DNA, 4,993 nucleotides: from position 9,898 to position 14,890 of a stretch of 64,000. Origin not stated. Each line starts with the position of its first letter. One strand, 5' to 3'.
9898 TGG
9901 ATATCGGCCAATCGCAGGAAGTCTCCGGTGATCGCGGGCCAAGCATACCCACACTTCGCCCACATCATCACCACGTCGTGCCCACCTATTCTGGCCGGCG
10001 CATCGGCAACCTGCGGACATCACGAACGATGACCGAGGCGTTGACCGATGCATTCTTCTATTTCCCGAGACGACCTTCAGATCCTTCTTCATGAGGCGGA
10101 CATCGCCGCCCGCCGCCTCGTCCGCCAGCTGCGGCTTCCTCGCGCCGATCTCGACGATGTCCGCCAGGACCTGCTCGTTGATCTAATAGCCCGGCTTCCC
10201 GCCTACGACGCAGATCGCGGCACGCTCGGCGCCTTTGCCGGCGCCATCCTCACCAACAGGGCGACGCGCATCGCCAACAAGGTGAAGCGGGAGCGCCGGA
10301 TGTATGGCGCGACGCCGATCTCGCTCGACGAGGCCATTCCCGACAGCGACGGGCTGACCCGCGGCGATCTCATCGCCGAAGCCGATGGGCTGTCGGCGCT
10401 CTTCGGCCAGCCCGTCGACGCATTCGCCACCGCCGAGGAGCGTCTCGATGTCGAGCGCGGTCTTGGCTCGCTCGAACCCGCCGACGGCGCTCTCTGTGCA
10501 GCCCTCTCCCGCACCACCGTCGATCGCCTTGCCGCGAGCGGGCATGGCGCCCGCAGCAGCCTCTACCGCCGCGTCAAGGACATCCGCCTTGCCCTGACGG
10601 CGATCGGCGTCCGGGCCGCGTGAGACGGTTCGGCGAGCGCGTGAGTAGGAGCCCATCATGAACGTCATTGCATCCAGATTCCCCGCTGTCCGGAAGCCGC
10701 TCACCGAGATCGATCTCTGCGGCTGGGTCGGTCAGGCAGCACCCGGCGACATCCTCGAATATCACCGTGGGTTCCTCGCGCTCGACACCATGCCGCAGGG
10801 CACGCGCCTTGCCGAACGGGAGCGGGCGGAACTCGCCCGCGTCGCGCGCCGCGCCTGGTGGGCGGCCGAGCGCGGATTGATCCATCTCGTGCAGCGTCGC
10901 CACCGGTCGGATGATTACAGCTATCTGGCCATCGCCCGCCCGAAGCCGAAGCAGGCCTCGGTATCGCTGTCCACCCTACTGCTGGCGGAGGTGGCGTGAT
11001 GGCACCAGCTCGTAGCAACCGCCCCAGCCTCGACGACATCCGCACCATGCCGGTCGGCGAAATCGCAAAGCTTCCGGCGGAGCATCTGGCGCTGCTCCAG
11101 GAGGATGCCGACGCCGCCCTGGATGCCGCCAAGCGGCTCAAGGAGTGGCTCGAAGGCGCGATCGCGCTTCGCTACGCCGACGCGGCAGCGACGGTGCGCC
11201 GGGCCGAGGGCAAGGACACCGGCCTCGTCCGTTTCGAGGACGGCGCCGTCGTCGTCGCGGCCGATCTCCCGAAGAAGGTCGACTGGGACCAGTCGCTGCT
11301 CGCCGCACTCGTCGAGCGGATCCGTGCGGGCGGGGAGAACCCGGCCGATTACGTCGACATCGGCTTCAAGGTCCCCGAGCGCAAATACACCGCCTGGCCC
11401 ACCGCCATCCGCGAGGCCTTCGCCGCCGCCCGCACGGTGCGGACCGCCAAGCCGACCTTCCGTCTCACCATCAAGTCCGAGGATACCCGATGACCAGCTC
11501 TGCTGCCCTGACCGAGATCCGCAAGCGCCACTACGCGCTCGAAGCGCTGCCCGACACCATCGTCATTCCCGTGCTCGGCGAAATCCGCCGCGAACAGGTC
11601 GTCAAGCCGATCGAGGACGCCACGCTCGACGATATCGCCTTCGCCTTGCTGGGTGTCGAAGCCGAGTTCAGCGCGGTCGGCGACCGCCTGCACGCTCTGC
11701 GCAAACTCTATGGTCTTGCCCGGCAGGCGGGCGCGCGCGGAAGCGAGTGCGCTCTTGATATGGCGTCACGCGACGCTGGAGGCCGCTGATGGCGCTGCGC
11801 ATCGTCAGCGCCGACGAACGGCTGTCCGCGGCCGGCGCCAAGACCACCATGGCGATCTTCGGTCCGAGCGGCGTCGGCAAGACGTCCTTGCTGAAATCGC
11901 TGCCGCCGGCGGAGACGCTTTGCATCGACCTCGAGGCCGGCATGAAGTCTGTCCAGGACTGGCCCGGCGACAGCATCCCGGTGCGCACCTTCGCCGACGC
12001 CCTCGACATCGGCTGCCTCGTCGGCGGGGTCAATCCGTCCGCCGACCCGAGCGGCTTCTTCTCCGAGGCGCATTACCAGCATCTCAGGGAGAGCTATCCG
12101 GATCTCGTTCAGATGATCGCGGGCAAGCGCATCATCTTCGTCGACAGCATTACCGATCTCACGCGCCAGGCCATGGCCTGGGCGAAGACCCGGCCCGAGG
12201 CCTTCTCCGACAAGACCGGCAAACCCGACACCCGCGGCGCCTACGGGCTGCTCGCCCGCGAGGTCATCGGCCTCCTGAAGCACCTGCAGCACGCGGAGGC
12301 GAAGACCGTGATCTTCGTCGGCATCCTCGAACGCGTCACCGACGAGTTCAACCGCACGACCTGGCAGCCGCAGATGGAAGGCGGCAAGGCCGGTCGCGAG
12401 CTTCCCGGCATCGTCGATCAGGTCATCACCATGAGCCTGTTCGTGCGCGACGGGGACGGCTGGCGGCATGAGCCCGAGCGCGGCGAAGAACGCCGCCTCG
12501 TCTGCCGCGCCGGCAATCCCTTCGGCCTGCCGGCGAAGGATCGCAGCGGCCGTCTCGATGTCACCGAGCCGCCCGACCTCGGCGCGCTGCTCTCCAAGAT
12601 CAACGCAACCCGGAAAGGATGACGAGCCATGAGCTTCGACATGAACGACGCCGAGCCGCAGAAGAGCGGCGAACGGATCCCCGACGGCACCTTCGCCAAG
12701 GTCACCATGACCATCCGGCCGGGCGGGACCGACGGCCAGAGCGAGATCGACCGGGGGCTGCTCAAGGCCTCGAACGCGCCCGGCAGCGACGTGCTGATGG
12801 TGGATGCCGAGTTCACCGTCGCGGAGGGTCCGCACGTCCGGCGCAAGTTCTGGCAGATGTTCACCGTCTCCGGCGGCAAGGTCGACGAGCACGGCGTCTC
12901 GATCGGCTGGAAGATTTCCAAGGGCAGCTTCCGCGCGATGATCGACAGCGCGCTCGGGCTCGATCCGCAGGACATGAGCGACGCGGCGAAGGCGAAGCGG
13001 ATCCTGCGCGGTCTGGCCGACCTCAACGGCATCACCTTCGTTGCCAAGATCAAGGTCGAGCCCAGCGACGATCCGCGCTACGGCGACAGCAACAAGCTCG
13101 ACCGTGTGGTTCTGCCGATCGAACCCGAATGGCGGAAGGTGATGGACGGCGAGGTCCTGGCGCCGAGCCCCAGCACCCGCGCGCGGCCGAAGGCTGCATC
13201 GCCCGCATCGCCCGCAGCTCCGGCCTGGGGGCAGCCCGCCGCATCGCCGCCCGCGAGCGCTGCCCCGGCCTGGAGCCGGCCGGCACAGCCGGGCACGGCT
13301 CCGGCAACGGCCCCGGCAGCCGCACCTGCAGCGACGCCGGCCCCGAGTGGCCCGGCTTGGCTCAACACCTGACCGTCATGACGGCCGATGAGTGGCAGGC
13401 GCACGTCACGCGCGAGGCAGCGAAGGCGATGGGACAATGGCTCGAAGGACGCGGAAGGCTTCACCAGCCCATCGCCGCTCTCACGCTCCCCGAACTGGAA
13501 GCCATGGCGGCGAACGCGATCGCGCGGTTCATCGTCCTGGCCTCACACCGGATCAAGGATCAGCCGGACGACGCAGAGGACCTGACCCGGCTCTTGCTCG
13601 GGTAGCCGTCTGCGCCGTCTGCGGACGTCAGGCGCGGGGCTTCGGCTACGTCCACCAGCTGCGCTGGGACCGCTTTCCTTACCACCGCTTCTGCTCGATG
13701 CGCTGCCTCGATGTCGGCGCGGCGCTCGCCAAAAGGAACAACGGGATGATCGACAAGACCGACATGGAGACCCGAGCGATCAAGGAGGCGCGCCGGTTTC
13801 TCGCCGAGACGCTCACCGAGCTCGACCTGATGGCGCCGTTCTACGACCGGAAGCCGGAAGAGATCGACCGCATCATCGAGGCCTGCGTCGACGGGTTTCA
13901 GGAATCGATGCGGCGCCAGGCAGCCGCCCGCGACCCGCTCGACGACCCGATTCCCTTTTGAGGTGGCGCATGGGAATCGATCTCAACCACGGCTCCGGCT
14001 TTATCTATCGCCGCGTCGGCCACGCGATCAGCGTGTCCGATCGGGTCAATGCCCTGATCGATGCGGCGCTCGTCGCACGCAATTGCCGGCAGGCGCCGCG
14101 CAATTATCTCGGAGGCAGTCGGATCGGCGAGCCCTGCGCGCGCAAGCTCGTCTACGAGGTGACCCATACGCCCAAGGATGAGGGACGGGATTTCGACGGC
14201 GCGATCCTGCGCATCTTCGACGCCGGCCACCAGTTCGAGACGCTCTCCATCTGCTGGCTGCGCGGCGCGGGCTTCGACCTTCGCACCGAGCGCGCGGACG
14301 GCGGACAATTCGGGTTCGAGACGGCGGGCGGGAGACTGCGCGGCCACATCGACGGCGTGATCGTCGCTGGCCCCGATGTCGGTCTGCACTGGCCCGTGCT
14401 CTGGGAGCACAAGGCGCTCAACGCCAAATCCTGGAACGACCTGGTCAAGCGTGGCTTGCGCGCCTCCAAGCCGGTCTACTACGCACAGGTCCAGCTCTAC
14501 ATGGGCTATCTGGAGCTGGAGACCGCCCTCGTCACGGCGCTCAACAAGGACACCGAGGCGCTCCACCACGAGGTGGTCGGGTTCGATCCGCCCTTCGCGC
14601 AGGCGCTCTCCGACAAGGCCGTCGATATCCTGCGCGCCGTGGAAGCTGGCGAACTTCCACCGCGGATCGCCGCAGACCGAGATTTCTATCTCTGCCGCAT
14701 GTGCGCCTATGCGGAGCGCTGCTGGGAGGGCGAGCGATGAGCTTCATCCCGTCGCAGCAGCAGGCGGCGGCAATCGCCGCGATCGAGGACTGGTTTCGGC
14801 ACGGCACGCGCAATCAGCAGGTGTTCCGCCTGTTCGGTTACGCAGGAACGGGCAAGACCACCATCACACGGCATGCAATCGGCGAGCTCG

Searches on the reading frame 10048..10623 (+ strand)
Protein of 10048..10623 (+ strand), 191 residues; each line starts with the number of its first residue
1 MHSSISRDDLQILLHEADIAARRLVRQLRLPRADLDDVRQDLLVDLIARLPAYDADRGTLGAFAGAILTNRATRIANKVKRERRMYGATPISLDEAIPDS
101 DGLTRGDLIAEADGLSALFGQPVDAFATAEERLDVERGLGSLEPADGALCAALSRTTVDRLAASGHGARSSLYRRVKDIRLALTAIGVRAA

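Call 5: search_protein_families(library=pfam, proteins=[window:10048-10623:+], max_evalue=0.1)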
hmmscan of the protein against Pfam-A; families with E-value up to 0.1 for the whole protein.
window:10048-10623:+ (191 aa): 2 families
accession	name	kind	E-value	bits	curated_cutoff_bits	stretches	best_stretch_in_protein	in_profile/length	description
PF04542.20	Sigma70_r2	-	4.5e-05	23.6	24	1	22-76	10-65/71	Sigma-70 region 2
PF12728.13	HTH_17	-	0.0041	17.8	27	0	5-37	13-45/51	Helix-turn-helix domain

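Call 6: search_protein_families(library=padloc, proteins=[window:10048-10623:+], max_evalue=0.1)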
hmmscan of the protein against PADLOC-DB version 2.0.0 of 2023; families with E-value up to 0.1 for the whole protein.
window:10048-10623:+ (191 aa): 0 families

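Call 8: search_protein_families(library=phrogs, proteins=[window:10048-10623:+], max_evalue=0.1)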
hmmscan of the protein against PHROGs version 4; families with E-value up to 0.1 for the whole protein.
window:10048-10623:+ (191 aa): 3 families
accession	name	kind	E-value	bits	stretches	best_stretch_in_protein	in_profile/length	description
phrog_17569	-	transcription regulation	0.0052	17.1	1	17-71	170-224/341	RNA polymerase sigma factor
phrog_25878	-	unknown function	0.014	15.8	1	75-137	129-189/247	-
phrog_37022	-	unknown function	0.051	14.8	1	72-112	84-121/127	-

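Call 9: search_protein_families(library=ncbifam, proteins=[window:10048-10623:+], max_evalue=0.1)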
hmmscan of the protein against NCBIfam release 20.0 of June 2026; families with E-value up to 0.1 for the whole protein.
window:10048-10623:+ (191 aa): 4 families
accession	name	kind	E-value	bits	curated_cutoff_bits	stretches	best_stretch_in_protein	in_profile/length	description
TIGR02989.1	Sig-70_gvs1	subfamily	5.8e-06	26.3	124.55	1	11-85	4-77/158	RNA polymerase sigma-70 factor, Rhodopirellula/Verrucomicrobium family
TIGR02937.1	sigma70-ECF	superfamily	0.0014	18.3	42.9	1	20-144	13-120/165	sigma-70 family RNA polymerase sigma factor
NF006146.0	PRK08295.1-3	equivalog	0.0072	15.9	414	1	7-137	30-157/218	RNA polymerase factor sigma-70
NF008893.0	PRK11924.2-3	equivalog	0.018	14.6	331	1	21-84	38-97/181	RNA polymerase sigma factor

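Call 100: search_solved_structures(query=window:10048-10620:+, max_evalue=1)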
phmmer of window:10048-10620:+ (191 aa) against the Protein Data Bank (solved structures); distinct sequences matched with E-value up to 1: 3.
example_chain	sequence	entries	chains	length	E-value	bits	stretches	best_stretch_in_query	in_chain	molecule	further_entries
2ywq_A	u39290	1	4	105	0.31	14.2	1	101-164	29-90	Ribosomal subunit interface protein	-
6gzx_V3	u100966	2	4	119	0.44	13.7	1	101-164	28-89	Ribosome hibernation promoting factor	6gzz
6gzq_V2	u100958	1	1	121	0.46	13.6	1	101-164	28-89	Ribosome hibernation promoting factor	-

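Call 103: search_solved_structures(query=A6, max_evalue=1, show_alignments=1)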
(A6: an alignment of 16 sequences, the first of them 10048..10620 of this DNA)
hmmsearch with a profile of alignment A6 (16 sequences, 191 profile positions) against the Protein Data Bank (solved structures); distinct sequences matched with E-value up to 1: 9.
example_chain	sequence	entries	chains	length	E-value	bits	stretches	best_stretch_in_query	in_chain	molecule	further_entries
3mzy_A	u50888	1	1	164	0.00065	22.6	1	33-91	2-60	RNA polymerase sigma-H factor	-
7pp4_f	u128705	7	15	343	0.0017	21.3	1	86-148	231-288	RNA polymerase sigma factor SigB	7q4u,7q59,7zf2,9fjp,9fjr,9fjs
9isn_F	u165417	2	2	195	0.047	16.6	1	23-82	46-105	ECF sigma factor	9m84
2q1z_A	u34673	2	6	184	0.071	16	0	26-72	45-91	RpoE, ECF SigE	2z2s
4cxf_A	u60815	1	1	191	0.23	14.3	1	25-57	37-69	RNA POLYMERASE SIGMA FACTOR CNRH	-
9m9d_F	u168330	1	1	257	0.42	13.5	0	14-82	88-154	ECF RNA polymerase sigma factor SigE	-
9m9e_F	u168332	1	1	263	0.44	13.4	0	14-83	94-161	ECF RNA polymerase sigma factor SigE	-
9m98_F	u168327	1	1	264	0.45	13.4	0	14-83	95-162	ECF RNA polymerase sigma factor SigE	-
6ono_B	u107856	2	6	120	0.56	13.1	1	84-119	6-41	RNA polymerase sigma factor SigA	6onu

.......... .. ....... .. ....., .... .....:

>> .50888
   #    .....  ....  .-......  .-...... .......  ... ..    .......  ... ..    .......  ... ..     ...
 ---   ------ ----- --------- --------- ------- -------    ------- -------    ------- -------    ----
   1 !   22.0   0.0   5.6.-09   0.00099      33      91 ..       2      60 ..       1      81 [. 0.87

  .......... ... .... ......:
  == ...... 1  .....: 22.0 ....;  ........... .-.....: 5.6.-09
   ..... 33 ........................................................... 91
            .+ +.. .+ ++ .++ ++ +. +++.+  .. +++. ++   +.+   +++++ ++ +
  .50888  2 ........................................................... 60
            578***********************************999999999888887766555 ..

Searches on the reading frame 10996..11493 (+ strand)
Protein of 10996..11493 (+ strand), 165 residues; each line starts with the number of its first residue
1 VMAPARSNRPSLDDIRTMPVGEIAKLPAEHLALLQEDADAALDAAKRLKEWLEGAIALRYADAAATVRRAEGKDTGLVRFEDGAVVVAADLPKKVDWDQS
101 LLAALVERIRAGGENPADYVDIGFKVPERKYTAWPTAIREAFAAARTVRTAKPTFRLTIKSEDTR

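Call 10: search_protein_families(library=pfam, proteins=[window:10996-11493:+], max_evalue=0.01)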
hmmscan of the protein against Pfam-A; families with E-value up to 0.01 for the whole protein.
window:10996-11493:+ (165 aa): 0 families

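Call 11: search_protein_families(library=phrogs, proteins=[window:10996-11493:+], max_evalue=0.001)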
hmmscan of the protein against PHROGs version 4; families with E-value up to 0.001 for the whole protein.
window:10996-11493:+ (165 aa): 1 family
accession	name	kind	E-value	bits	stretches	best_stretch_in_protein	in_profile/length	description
phrog_2480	-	unknown function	2.4e-31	109.8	1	13-162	2-150/152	-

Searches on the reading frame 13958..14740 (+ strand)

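Call 10: search_protein_families(library=pfam, proteins=[window:13958-14740:+], max_evalue=0.01)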
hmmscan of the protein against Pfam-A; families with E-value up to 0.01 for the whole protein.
window:13958-14740:+ (260 aa): 2 families
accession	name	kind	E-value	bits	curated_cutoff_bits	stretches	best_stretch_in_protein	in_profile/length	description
PF12705.13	PDDEXK_1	-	0.0021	18.5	22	1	117-255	112-246/247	PD-(D/E)XK nuclease superfamily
PF01930.23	Cas_Cas4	-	0.0087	16.6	22.7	0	163-256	71-159/160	Domain of unknown function DUF83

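Call 11: search_protein_families(library=phrogs, proteins=[window:13958-14740:+], max_evalue=0.001)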
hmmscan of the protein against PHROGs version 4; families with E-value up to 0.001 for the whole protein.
window:13958-14740:+ (260 aa): 5 families
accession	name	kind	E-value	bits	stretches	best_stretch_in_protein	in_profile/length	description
phrog_1990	-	DNA, RNA and nucleotide metabolism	1.3e-70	239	1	25-259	12-239/290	Cas4-domain exonuclease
phrog_1706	-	DNA, RNA and nucleotide metabolism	8.9e-08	32.9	1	127-258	122-245/293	CRISPR/Cas system associated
phrog_434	-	DNA, RNA and nucleotide metabolism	1.5e-07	32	1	122-238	138-246/372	RecE-like recombination exonuclease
phrog_2506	-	DNA, RNA and nucleotide metabolism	0.00027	21.2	0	127-258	192-336/342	exonuclease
phrog_1674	-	DNA, RNA and nucleotide metabolism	0.00074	19.8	0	39-76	38-78/276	exonuclease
